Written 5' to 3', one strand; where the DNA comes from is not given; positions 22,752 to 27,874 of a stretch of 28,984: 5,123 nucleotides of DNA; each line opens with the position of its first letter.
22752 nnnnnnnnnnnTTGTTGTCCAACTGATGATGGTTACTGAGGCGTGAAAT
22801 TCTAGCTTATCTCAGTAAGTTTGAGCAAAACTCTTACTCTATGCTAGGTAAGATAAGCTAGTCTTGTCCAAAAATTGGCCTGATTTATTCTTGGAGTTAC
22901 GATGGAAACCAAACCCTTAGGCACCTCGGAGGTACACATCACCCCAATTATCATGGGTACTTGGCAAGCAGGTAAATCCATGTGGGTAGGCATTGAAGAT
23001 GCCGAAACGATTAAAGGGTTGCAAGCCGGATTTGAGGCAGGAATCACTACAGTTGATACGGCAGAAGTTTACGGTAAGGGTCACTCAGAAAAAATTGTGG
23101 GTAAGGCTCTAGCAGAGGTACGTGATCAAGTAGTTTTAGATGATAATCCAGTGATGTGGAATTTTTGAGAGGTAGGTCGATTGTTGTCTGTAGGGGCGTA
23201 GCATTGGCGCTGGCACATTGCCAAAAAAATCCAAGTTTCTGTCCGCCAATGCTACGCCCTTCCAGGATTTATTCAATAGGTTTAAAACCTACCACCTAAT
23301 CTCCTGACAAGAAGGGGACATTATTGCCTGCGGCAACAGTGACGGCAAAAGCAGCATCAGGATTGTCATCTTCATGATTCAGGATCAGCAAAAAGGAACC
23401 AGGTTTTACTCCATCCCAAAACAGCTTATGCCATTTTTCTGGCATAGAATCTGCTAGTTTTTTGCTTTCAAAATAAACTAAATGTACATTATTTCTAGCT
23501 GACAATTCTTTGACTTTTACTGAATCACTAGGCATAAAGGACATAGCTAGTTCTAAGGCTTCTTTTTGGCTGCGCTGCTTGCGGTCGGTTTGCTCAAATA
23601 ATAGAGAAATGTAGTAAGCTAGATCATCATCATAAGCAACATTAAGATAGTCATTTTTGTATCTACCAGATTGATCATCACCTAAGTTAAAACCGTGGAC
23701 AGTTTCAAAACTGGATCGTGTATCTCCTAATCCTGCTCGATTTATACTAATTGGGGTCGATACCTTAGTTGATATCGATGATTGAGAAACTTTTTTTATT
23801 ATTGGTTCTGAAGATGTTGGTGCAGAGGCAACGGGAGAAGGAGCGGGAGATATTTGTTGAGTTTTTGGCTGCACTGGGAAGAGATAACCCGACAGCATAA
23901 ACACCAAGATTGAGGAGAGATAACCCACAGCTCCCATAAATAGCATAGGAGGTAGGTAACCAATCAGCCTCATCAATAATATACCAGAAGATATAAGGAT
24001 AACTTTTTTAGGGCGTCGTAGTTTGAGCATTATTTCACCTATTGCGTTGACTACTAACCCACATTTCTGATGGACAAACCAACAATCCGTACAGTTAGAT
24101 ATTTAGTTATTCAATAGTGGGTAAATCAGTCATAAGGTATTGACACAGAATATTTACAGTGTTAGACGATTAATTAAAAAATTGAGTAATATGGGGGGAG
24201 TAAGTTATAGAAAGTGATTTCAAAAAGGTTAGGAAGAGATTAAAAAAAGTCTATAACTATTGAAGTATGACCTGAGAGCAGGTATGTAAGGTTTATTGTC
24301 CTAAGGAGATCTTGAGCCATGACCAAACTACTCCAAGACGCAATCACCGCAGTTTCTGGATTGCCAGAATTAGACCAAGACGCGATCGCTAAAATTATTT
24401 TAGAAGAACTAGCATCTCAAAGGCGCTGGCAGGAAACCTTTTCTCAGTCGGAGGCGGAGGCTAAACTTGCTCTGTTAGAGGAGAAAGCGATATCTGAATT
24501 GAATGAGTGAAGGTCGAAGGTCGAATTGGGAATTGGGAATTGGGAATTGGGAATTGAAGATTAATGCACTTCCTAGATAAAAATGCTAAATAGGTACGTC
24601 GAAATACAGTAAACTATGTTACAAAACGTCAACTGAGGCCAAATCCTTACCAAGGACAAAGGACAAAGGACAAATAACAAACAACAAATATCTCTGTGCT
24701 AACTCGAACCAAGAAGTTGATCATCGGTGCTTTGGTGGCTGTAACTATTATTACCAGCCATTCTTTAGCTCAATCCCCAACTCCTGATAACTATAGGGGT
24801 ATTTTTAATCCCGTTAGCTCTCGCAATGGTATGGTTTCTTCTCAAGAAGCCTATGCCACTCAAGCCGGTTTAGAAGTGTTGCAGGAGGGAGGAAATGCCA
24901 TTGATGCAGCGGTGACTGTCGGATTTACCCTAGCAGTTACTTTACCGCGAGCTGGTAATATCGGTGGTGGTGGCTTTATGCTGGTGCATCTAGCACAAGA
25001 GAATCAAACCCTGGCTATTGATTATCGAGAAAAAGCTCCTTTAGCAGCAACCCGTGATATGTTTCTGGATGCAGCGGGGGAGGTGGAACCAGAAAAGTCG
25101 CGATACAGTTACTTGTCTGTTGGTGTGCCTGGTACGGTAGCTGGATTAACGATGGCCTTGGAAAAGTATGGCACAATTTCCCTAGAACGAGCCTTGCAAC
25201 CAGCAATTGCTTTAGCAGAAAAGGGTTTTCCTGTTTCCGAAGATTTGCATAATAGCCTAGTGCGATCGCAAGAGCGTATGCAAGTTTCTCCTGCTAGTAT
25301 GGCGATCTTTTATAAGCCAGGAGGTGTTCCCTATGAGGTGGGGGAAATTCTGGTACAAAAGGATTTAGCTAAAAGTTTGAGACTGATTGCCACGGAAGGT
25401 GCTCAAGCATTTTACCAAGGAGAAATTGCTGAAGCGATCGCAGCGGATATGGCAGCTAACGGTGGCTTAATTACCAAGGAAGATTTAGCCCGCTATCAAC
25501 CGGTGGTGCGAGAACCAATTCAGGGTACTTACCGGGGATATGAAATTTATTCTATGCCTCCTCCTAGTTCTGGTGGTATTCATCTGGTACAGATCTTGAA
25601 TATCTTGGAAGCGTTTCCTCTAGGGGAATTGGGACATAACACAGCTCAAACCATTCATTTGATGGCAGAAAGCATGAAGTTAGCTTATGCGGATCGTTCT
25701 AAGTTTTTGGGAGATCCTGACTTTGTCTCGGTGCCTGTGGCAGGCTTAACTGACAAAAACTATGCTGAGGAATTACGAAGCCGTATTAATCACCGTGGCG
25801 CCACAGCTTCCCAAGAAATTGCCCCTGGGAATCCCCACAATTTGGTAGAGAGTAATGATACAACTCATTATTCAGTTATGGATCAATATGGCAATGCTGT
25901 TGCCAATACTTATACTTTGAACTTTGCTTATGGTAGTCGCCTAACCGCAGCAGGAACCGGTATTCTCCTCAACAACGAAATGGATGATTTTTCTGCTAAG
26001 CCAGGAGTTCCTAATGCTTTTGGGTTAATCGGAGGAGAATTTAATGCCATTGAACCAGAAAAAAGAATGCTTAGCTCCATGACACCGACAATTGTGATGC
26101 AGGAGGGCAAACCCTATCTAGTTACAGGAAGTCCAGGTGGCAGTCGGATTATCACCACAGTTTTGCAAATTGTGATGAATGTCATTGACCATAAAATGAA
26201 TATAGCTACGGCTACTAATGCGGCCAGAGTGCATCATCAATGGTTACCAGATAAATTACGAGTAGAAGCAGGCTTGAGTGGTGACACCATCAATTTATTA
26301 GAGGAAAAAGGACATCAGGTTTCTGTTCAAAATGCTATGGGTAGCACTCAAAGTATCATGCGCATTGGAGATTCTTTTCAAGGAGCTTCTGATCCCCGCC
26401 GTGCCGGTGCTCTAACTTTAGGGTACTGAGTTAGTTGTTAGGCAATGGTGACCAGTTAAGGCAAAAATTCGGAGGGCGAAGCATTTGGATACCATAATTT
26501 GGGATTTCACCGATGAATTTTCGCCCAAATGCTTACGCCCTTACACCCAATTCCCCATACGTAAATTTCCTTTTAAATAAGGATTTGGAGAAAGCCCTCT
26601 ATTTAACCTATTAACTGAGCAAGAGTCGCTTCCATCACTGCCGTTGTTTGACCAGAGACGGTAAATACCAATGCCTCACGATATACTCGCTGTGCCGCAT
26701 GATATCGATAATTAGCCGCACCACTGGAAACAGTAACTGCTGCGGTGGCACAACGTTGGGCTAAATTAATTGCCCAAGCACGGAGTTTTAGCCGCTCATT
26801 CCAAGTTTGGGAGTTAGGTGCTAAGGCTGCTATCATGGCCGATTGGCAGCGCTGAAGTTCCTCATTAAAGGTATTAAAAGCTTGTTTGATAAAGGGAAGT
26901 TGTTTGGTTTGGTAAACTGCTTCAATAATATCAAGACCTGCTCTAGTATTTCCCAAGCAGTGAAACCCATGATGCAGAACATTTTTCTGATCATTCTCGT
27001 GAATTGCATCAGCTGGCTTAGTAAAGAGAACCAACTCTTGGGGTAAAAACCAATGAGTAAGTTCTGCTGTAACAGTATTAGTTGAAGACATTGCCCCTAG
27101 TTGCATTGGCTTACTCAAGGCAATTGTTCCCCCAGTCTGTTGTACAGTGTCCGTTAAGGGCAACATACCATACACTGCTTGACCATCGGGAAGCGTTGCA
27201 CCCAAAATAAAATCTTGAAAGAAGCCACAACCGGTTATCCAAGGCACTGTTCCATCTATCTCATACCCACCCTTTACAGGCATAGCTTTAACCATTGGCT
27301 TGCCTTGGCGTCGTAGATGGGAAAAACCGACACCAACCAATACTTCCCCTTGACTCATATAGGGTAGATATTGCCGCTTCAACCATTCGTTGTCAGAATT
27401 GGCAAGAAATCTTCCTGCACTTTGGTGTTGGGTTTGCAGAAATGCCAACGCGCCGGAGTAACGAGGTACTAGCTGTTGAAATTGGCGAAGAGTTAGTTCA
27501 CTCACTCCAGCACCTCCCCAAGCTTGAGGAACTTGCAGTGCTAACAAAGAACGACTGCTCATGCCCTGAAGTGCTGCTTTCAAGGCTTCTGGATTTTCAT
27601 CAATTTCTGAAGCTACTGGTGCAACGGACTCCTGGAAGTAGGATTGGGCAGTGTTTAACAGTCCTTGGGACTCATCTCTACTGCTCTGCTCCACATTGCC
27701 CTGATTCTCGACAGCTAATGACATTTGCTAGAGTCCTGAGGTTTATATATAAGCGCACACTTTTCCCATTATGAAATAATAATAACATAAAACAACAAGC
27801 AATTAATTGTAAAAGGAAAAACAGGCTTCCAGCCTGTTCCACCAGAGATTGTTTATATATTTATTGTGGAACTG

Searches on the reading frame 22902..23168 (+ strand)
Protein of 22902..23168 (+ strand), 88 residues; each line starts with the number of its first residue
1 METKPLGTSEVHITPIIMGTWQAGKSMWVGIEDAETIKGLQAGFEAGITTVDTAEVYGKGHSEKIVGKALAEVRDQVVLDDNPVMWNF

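Call 22: search_protein_families(library=pfam, proteins=[window:22902-23168:+])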
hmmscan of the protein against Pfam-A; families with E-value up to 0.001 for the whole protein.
window:22902-23168:+ (88 aa): 1 family
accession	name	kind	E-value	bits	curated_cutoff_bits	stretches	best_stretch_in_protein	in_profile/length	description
PF00248.27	Aldo_ket_red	-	1.9e-14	53.9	24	1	15-79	1-67/291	Aldo/keto reductase family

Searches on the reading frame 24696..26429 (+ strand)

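Call 22: search_protein_families(library=pfam, proteins=[window:24696-26429:+])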
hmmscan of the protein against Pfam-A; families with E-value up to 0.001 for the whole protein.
window:24696-26429:+ (577 aa): 1 family
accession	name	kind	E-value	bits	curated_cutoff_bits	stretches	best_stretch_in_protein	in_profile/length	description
PF01019.26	G_glu_transpept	-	6.4e-186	619.6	27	1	60-571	2-512/512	Gamma-glutamyltranspeptidase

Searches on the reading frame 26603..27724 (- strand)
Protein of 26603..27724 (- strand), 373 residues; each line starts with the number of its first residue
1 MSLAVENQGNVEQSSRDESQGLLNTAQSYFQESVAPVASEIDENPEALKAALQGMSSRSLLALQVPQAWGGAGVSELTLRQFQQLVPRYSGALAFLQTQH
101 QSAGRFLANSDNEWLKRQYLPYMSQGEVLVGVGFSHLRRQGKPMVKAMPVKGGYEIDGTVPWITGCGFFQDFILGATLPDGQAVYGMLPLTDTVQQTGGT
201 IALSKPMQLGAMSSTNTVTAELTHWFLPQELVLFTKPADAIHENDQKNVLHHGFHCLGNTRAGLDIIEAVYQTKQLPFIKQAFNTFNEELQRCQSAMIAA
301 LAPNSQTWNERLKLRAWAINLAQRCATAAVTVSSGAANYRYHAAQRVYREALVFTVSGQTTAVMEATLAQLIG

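Call 22: search_protein_families(library=pfam, proteins=[window:26603-27724:-])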
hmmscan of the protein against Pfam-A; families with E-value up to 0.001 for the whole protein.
window:26603-27724:- (373 aa): 1 family
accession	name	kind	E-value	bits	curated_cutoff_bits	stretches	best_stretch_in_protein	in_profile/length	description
PF02771.21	Acyl-CoA_dh_N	-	6.9e-11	43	22.9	1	17-127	2-113/113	Acyl-CoA dehydrogenase, N-terminal domain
